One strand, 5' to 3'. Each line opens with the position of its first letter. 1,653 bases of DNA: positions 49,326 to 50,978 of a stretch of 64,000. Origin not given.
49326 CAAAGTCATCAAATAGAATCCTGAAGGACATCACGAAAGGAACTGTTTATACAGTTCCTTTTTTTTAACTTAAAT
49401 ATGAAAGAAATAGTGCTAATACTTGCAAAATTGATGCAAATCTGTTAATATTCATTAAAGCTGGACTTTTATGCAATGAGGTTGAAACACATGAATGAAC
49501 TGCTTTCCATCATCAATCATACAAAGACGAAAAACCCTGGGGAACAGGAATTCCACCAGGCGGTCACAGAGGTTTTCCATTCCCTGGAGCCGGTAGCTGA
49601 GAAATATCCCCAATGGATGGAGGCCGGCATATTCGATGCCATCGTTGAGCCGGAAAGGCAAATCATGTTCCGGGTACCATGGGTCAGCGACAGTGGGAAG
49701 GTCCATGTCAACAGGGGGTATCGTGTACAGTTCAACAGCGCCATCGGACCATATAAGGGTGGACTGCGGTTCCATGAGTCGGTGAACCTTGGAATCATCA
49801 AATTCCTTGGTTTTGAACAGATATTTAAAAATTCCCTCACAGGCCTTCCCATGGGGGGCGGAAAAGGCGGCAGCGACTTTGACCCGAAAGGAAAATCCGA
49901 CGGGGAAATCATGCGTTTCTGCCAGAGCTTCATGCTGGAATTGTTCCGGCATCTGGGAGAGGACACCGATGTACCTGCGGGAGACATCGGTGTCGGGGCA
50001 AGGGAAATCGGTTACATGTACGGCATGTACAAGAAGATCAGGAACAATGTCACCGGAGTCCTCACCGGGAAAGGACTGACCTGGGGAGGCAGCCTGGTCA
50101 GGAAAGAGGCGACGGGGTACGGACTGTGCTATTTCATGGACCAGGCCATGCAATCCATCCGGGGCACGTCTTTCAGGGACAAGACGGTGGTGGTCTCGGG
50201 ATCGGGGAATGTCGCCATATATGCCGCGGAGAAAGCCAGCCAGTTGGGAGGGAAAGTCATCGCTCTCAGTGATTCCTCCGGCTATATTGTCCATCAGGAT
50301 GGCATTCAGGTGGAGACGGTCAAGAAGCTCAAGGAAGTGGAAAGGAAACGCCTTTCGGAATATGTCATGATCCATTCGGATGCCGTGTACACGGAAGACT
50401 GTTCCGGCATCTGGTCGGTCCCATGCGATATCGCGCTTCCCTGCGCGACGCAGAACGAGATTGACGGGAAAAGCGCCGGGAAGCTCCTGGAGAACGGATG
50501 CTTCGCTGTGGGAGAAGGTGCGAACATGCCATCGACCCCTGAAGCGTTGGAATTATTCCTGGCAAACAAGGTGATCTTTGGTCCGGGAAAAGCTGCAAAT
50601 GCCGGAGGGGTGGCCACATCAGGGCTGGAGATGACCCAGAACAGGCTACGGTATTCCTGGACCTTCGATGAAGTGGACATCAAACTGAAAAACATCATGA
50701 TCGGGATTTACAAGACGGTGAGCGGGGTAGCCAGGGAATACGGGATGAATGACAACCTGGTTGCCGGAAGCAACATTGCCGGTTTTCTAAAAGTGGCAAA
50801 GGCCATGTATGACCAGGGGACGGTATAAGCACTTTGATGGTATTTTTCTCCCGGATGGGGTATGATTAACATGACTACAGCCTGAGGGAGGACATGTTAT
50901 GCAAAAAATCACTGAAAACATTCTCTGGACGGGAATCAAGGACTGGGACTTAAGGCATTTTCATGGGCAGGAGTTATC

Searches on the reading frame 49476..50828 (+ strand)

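Call 41: search_protein_families(library=pfam, proteins=[window:49476-50828:+], max_evalue=0.00001)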
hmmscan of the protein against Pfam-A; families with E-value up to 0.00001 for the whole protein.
window:49476-50828:+ (450 aa): 2 families
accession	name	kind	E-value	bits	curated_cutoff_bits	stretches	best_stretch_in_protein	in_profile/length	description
PF00208.27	ELFV_dehydrog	-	3.1e-87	292.7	23.4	1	204-448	1-241/241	Glutamate/Leucine/Phenylalanine/Valine dehydrogenase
PF02812.23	ELFV_dehydrog_N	-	5.6e-52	175.3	25.3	1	59-187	1-129/129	Glu/Leu/Phe/Val dehydrogenase, dimerisation domain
